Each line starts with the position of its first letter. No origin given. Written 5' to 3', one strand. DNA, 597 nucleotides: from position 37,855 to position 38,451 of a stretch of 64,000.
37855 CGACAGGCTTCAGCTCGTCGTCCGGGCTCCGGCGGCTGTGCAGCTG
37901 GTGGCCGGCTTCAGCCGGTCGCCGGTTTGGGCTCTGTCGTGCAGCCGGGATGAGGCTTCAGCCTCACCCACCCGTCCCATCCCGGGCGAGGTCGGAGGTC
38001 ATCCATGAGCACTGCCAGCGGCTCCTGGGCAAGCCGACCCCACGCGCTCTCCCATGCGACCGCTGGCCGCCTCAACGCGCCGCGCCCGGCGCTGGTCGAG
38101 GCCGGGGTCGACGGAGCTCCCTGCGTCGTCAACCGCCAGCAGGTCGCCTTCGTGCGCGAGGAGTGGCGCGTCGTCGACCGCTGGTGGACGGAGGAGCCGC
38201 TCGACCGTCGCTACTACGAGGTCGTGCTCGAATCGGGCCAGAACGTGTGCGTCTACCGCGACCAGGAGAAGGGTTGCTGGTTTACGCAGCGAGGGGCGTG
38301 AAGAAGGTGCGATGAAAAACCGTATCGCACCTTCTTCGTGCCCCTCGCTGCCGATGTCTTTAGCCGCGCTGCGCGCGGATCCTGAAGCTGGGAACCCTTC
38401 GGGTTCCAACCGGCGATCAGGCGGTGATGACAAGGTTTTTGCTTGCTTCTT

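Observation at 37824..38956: Repeat-rich 1.1 kb insertion inside the LexA-controlled imuB-dnaE2 mutasome cassette: separate ImuB C-terminal-domain ORF plus an antisense TfoX_N gene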

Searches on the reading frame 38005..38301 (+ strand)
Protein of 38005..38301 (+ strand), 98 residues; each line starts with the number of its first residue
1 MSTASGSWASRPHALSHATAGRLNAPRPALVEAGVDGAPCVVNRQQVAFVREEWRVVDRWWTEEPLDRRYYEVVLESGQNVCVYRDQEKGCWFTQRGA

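Call 5: search_protein_families(library=pfam, proteins=[window:38005-38301:+], max_evalue=0.1)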
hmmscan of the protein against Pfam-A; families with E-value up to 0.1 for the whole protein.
window:38005-38301:+ (98 aa): 0 families

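Call 11: find_homologous_proteins(query=window:38005-38301:+, max_evalue=0.001)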
Query window:38005-38301:+ (98 aa): 3487 proteins with E <= 0.001 among 3487 candidates; the best 120 are listed.
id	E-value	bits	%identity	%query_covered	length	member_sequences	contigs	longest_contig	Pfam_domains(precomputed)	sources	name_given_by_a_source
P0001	1.7e-59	216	95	100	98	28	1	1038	-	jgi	jgi:hypothetical protein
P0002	6.8e-57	208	92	99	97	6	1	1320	-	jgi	jgi:hypothetical protein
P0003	2.9e-55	203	90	99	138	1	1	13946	-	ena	-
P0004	6.0e-55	202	91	100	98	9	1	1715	-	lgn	-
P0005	7.8e-55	201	88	100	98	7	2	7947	-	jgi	jgi:hypothetical protein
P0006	2.5e-54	200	88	99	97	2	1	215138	-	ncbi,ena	-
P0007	3.6e-54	199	89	94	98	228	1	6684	-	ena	-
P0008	5.1e-54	199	88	99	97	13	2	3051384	-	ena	-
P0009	8.2e-54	198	91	99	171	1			-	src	-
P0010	9.8e-54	198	88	100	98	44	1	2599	-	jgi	jgi:hypothetical protein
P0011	2.0e-52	193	85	99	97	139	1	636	-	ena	-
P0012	5.3e-52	192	84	99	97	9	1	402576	-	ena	-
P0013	1.1e-51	191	85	99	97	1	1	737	-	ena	-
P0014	1.6e-51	191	87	99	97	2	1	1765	-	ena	-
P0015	5.7e-51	189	84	99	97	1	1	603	-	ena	-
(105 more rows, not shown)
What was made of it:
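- The 98-aa ORF has 3487 homologues, and the best 120 are small proteins (call 11).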

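Call 12: find_encoding_contigs(protein=window:38005-38301:+, flank=6000, max_places=6)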
Protein window:38005-38301:+ (98 aa): no gene with exactly this product is on record in the collection.
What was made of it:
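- Tried and rejected: Exact look-up of the window's 98-aa protein in public assemblies: not on record (call 12).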

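Call 13: find_encoding_contigs(protein=P0008, flank=6000, max_places=4)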
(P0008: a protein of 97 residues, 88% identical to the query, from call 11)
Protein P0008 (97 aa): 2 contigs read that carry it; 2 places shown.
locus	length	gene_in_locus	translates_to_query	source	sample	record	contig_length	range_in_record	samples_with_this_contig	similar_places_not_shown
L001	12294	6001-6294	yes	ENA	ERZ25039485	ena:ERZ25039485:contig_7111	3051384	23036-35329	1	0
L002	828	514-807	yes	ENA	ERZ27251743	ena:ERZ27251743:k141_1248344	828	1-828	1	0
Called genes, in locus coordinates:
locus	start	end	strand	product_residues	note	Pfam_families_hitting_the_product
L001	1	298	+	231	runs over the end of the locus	PF04029:2-ph_phosp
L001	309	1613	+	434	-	PF00875:DNA_photolyase, PF03441:FAD_binding_7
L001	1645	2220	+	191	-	PF12840:HTH_20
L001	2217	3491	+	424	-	PF05977:MFS_3, PF07690:MFS_1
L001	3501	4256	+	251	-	-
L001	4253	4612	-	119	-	-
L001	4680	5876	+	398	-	PF00817:IMS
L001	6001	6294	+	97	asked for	-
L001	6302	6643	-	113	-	-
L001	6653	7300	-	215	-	PF12852:Cupin_6 (weak), PF07883:Cupin_2, PF02311:AraC_binding (weak), PF05899:Cupin_3 (faint)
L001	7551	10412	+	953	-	PF02811:PHP, PF07733:DNA_pol3_alpha, PF17657:DNA_pol3_finger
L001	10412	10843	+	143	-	-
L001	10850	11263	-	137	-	PF13527:Acetyltransf_9 (weak), PF00583:Acetyltransf_1, PF08445:FR47 (weak)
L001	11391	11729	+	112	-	-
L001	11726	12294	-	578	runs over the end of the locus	PF05157:MshEN, PF00437:T2SSE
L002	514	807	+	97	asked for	-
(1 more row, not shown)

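Call 15: search_dna_similar(query=window:38005-38301:+, collection=plasmids, mode=protein, max_evalue=0.01, max_rows=25)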
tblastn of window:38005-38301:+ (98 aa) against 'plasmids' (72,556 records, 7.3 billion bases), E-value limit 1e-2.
No match.

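Call 17: search_protein_families(library=ncbifam, proteins=[window:38005-38301:+], max_evalue=0.1)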
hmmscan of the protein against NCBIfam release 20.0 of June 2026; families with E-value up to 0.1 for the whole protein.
window:38005-38301:+ (98 aa): 0 families

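Call 18: search_protein_families(library=pfam, proteins=[L001:6302-6643:-, L001:4680-5876:+, L001:6001-6294:+], max_evalue=1)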
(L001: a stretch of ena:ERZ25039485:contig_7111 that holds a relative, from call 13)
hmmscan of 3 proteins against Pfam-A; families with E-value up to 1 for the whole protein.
L001:6302-6643:- (113 aa): 0 families

L001:4680-5876:+ (398 aa): 4 families
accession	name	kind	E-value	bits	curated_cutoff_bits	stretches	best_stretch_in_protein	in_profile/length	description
PF00817.25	IMS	-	1.7e-09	38.2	23.2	1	10-118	6-114/148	impB/mucB/samB family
PF11799.13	IMS_C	-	0.0013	19.6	20.7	1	247-345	9-108/109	impB/mucB/samB family C-terminal domain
PF08827.16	DUF1805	-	0.04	14.6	29.5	1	40-62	40-62/64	Domain of unknown function (DUF1805)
PF23917.1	DUF7256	-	0.17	12.1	27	1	45-89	68-110/138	Domain of unknown function (DUF7256)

L001:6001-6294:+ (97 aa): 1 family
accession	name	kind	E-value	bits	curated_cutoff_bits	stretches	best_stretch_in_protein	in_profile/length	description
PF11058.13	Ral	-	0.051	13.6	25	1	39-60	25-46/66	Antirestriction protein Ral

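Call 20: find_related_loci(query=A1, collection=genome_contigs, flank=6000)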
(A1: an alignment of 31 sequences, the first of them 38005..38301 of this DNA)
Query A1 (98 aa) in genome_contigs; peptide patterns used: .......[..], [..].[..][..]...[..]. (x = any residue, [..] = any of these).
600 stretches matched a pattern (row limit reached: there are more); 577 encode a relative of the query (tblastn E <= 1e-3); the best 80 are kept; 80 distinct loci.
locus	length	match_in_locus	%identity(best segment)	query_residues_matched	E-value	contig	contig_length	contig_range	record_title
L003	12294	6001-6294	93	1-98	2e-59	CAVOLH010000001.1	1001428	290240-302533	MAG: uncultured Thermoleophilia bacterium isolate MFD10113.bin.2.160 genome assembly, contig: contig_1021, whole genome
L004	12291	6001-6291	88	1-97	2e-57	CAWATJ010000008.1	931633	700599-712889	MAG: uncultured Thermoleophilia bacterium isolate MFD02134.bin.1.160 genome assembly, contig: contig_5454, whole genome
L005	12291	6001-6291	89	1-97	2e-56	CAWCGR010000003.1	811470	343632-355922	MAG: uncultured Thermoleophilia bacterium isolate MFD01275.bin.2.145 genome assembly, contig: contig_8558, whole genome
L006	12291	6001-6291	88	1-97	2e-56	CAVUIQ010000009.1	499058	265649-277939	MAG: uncultured Thermoleophilia bacterium isolate MFD04651.bin.2.180 genome assembly, contig: contig_2573, whole genome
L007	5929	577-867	87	1-97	4e-56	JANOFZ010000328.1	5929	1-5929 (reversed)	MAG: Thermoleophilia bacterium isolate SOY_64_metabat_329 SOY_64_k141_875826, whole genome shotgun sequence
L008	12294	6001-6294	87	1-98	7e-56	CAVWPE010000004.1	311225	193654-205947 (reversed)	MAG: uncultured Thermoleophilia bacterium isolate MFD05442.bin.3.338 genome assembly, contig: contig_20949, whole genome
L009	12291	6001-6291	87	1-97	3e-55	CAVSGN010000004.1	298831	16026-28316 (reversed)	MAG: uncultured Thermoleophilia bacterium isolate MFD05684.bin.1.388 genome assembly, contig: contig_31610, whole genome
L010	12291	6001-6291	87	1-97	2e-55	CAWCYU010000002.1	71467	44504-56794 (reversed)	MAG: uncultured Thermoleophilia bacterium isolate MFD07639.bin.3.12 genome assembly, contig: contig_10280, whole genome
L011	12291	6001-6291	86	1-97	4e-55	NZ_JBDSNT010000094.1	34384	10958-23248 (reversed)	MAG: Gaiella sp. isolate cluster1_bin.422 k127_6270404, whole genome shotgun sequence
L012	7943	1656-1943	88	1-96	4e-55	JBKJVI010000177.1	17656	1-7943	MAG: Gaiella sp. isolate ant_bin.99 S1Ck117_5810643_flag_0_multi_17.9903_len_17656, whole genome shotgun sequence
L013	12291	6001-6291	86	1-97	4e-55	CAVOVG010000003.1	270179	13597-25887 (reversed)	MAG: uncultured Thermoleophilia bacterium isolate MFD09779.bin.2.29 genome assembly, contig: contig_18346, whole genome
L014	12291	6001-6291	87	1-97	2e-54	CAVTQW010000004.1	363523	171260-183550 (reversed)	MAG: uncultured Thermoleophilia bacterium isolate MFD00392.bin.2.285 genome assembly, contig: contig_23218, whole genome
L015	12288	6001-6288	85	1-96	2e-54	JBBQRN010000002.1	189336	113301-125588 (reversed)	MAG: Gaiellales bacterium isolate Co_metawrap_1682 Cmw_1682_k141_22877947_length_189336_cov_19.7173, whole genome shotgu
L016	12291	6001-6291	86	1-97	2e-54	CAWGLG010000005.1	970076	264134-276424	MAG: uncultured Thermoleophilia bacterium isolate MFD09779.bin.1.239 genome assembly, contig: contig_35837, whole genome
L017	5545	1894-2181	85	1-96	3e-53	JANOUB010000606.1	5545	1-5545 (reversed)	MAG: Thermoleophilia bacterium isolate VAR_39_metabat_198 VAR_39_k141_6236813, whole genome shotgun sequence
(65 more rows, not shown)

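Call 22: search_solved_structures(query=A1, max_evalue=10, show_alignments=3)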
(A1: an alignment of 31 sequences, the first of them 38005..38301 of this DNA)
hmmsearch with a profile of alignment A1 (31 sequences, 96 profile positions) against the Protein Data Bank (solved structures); distinct sequences matched with E-value up to 10: 1.
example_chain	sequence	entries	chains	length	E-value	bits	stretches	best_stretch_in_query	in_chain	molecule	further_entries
2cx3_A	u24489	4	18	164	0.23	14.7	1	39-77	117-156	bacterioferritin comigratory protein | Thiol peroxidase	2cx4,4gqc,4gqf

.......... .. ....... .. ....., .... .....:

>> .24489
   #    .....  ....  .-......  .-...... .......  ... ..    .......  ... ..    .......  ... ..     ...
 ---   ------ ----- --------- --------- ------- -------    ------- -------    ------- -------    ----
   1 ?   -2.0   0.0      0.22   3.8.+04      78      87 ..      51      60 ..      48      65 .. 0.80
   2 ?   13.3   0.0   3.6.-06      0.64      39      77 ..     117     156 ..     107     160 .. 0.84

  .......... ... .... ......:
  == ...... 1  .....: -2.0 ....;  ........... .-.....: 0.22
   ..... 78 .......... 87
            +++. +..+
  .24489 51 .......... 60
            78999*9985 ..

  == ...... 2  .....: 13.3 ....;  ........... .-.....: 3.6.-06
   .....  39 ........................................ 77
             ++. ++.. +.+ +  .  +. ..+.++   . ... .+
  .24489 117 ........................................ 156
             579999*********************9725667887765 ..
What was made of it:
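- Tried and rejected: PDB sequence profile search with the ImuB-C alignment: only a chance hit (call 22).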

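Call 34: find_homologous_proteins(query=L001:6302-6643:-, max_evalue=0.001)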
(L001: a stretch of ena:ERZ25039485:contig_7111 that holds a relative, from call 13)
Query L001:6302-6643:- (113 aa): 678 proteins with E <= 0.001 among 698 candidates; the best 120 are listed.
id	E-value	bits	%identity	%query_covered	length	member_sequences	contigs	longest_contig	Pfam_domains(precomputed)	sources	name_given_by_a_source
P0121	1.8e-68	246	97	97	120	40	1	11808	-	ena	-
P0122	1.1e-63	230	92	96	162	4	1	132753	-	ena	-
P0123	7.4e-62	224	87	98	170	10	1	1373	-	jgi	jgi:hypothetical protein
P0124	3.8e-61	222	89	96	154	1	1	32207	-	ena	-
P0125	3.8e-61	222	90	97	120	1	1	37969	-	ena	-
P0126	3.4e-60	219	86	98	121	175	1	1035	-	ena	-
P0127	4.9e-60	218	85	97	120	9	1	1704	-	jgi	jgi:hypothetical protein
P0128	5.6e-60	218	87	94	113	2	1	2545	-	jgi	jgi:hypothetical protein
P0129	1.3e-59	217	86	94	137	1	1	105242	-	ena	-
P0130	1.6e-59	217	85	97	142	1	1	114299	-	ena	-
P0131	1.8e-59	217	83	99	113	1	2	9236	-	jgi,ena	-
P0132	1.8e-59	217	84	100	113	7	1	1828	-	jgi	jgi:hypothetical protein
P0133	3.7e-59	216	85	96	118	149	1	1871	-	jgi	-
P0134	4.0e-59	216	86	95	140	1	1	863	-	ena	-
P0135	5.4e-59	215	86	96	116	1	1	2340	-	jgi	jgi:hypothetical protein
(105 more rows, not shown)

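Call 37: search_protein_families(library=pfam, alignment_id=A3, max_evalue=10)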
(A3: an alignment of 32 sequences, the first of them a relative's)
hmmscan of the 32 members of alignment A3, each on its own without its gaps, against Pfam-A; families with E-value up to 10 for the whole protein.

A. member 1, P0132 (113 aa): 0 families

B. families by the number of members that match (of 32 scanned): 3 families
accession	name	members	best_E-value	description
PF04993.18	TfoX_N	2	0.059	TfoX N-terminal domain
PF00988.28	CPSase_sm_chain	1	0.35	Carbamoyl-phosphate synthase small chain, CPSase domain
PF16047.10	Antimicrobial22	1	1.5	Frog antimicrobial peptide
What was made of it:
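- On TfoX/Sxy competence regulators: The best result is E 0.059, in 2 of 32 family members (call 37).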

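Call 39: predict_structure(alignment_id=A3)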
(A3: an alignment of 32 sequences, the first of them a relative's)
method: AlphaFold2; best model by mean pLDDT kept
length: 113 residues; sequences in the alignment: 32
mean_pLDDT: 93.1   pTM: 0.86
mean pLDDT of the five models: 93.1, 92.8, 92.5, 92.3, 91.3
residues with pLDDT >= 90: 93; 70-90: 18; 50-70: 2; < 50: 0
segments of 3 or more residues with pLDDT < 50: none
pLDDT, mean of each block of 10 residues (from residue 1): 90 94 94 95 96 95 96 89 97 96 89 70
secondary structure, 60 per line:
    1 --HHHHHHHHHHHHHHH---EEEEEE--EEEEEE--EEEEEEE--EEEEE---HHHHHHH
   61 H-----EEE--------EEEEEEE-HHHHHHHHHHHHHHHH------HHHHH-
elements in order: H3-17 E21-26 E29-34 E37-43 E46-50 H54-61 E67-69 E78-84 H86-101 H108-112
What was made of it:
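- On TfoX_N / YdhG (DUF1801) / YjbR fold superfamily: The model is of high confidence (pLDDT 93, call 39).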

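Call 42: fold_search(model_id=the predicted structure, library=pdb)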
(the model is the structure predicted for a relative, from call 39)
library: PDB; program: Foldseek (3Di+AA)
matches with E <= 10: 144; with E <= 0.001: 0
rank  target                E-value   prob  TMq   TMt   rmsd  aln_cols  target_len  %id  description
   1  2oc6_A                3.9e-02  0.97  0.48  0.44   4.7       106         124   12  Crystal structure of a protein from the duf1801 family (ydhg, bsu05750) from bacillus subtilis at 1.75 A resolution (released 2007-01-16)
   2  9t2w_A                6.0e-02  0.96  0.48  0.45   6.9        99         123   13  YdhG-like domain-containing protein (Frataxin) from Listeria monocytogenes (released 2025-11-19)
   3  2od0_B                8.7e-02  0.95  0.51  0.55   4.7        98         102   11  The crystal structure of gene product VP1028 from Vibrio parahaemolyticus (released 2007-01-23)
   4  2od0_A                1.4e-01  0.85  0.47  0.51   4.8        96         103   10  The crystal structure of gene product VP1028 from Vibrio parahaemolyticus (released 2007-01-23)
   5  2kl4_MODEL_1_A        2.1e-01  0.89  0.53  0.52   5.9       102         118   15  NMR structure of the protein NB7804A (released 2009-07-14)
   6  2fki_MODEL_1_A        3.1e-01  0.44  0.46  0.45   8.7       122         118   12  NMR Structure of Protein yjbR from Escherichia coli; Northeast Structural Genomics Consortium Target ER226 (released 2006-02-28)
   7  9uz6_A                8.6e-01  0.11  0.28  0.06  10.6       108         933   12  Cryo-EM structure of E. coli glycine decarboxylase (P-protein) apo (released 2025-12-31)
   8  2i8d_A                1.2e+00  0.20  0.30  0.28  10.6        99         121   15  Crystal structure of an uncharacterized conserved protein of COG5646 (ZP_00384875.1) from Lactobacillus casei ATCC 334 (released 2006-09-19)
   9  5vae_C                1.3e+00  0.30  0.19  0.05   2.3        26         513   19  Crystal structure of accessory secretion protein 1 and 3 (released 2018-02-21)
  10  2gje_D                1.3e+00  0.08  0.23  0.18   8.8        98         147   13  Structure of a guideRNA-binding protein complex bound to a gRNA (released 2006-09-05)
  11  4oc9_K                1.6e+00  0.10  0.33  0.13   7.0       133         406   10  2.35 Angstrom resolution crystal structure of putative O-acetylhomoserine (thiol)-lyase (metY) from Campylobacter jeju (released 2014-03-12)
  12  9gj9_F                1.6e+00  0.08  0.30  0.13   9.4       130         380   14  Crystal structure of methionine gamma-lyase from Brevibacterium sandarakinum in complex with PLP and norleucine at pH  (released 2025-09-03)
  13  5vae_A                1.7e+00  0.25  0.19  0.05   2.4        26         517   19  Crystal structure of accessory secretion protein 1 and 3 (released 2018-02-21)
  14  4oc9_N                1.7e+00  0.08  0.30  0.12   7.2       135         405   10  2.35 Angstrom resolution crystal structure of putative O-acetylhomoserine (thiol)-lyase (metY) from Campylobacter jeju (released 2014-03-12)
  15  4oc9_D                1.9e+00  0.10  0.35  0.13   6.2       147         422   10  2.35 Angstrom resolution crystal structure of putative O-acetylhomoserine (thiol)-lyase (metY) from Campylobacter jeju (released 2014-03-12)
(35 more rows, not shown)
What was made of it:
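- On TfoX_N / YdhG (DUF1801) / YjbR fold superfamily: The top Foldseek PDB hits all belong to this group, but with E 0.04-0.3 and TM about 0.5 (call 42).
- Closest known: TfoX/Sxy N-terminal domain. Same: It has the same alpha-beta fold by Foldseek (probability 0.95-0.97, TM about 0.5, call 42).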
